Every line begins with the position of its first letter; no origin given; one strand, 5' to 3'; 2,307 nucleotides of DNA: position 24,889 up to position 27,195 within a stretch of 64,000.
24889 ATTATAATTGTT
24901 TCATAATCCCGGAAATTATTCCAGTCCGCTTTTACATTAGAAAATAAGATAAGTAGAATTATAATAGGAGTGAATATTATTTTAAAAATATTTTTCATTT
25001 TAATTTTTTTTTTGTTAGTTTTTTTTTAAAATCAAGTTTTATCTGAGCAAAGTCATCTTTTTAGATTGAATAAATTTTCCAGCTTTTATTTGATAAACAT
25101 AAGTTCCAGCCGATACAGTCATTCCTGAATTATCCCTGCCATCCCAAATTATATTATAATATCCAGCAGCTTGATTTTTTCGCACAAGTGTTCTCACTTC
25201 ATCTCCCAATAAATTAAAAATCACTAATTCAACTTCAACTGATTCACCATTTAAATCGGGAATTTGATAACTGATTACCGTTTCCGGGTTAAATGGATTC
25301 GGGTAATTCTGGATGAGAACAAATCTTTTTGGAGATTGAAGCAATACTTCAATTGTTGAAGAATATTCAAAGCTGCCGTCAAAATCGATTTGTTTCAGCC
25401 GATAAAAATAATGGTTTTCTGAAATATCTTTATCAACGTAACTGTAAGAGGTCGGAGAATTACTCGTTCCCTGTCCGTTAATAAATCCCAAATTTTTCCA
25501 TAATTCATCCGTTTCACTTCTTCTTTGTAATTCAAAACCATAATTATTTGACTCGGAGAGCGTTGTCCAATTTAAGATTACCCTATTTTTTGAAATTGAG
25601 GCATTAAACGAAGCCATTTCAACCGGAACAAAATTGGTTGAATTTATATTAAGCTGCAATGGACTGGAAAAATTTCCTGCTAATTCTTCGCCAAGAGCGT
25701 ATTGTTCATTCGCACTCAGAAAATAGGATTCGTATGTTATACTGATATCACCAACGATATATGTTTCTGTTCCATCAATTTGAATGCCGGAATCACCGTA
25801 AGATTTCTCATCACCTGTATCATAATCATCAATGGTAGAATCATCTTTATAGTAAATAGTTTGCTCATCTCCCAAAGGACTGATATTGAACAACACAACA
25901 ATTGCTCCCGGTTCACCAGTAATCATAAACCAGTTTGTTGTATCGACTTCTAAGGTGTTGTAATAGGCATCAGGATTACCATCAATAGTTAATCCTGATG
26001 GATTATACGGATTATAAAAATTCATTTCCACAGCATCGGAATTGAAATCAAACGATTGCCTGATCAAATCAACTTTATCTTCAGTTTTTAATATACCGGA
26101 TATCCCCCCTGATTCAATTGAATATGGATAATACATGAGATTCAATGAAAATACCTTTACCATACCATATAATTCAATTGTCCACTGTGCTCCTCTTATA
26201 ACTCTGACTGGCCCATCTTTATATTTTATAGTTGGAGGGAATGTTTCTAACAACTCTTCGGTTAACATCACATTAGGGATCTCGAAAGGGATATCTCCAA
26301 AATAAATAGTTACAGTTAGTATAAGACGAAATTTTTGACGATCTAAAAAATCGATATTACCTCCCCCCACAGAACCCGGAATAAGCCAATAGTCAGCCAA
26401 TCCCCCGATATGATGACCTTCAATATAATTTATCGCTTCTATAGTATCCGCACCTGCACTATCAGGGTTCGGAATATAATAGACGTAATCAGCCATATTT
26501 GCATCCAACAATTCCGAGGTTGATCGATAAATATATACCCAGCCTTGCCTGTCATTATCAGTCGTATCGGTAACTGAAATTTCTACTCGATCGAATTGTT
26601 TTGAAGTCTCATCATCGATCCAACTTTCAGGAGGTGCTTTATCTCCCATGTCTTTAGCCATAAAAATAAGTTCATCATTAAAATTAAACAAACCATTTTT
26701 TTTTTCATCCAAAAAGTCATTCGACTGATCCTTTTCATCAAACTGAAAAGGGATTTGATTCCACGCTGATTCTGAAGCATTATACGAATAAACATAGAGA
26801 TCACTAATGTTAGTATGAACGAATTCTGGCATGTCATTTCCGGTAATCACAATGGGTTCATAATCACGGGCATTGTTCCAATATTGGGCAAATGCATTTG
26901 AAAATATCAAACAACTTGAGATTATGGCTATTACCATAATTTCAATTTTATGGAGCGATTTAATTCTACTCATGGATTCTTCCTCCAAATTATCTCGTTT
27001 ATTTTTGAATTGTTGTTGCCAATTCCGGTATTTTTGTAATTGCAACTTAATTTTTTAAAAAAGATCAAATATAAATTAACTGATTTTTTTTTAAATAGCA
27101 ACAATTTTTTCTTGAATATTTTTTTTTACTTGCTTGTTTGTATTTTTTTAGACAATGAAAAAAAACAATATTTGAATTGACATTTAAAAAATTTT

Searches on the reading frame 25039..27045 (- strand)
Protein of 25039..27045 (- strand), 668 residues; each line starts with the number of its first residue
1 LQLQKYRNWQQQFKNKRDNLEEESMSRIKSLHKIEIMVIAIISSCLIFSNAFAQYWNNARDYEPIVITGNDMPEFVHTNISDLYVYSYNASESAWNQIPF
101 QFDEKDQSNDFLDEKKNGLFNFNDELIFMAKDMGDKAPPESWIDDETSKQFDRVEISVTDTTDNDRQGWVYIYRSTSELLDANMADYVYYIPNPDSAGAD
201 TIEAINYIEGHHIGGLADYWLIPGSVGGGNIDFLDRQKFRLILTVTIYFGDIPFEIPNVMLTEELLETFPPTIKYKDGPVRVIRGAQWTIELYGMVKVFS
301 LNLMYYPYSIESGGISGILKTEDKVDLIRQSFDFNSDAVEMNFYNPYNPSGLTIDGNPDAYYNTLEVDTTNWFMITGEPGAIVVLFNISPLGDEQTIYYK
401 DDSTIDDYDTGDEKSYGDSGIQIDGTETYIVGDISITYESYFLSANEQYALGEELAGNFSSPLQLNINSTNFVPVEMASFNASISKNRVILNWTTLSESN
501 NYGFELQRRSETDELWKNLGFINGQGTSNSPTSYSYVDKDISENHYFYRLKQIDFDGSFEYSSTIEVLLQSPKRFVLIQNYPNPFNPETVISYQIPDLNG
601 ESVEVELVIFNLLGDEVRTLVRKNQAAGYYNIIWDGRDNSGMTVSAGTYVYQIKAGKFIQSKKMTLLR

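Call 24: search_protein_families(library=pfam, proteins=[window:25039-27045:-], max_evalue=0.001)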
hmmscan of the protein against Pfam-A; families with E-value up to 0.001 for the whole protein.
window:25039-27045:- (668 aa): 2 families
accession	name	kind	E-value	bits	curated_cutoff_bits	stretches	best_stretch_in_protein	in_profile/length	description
PF13860.13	FlgD_ig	-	1.9e-11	44.2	27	1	597-655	17-75/79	FlgD Ig-like domain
PF13585.12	CHU_C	-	0.0005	20.6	27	0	593-655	18-72/86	CHU_C Type IX secretion signal domain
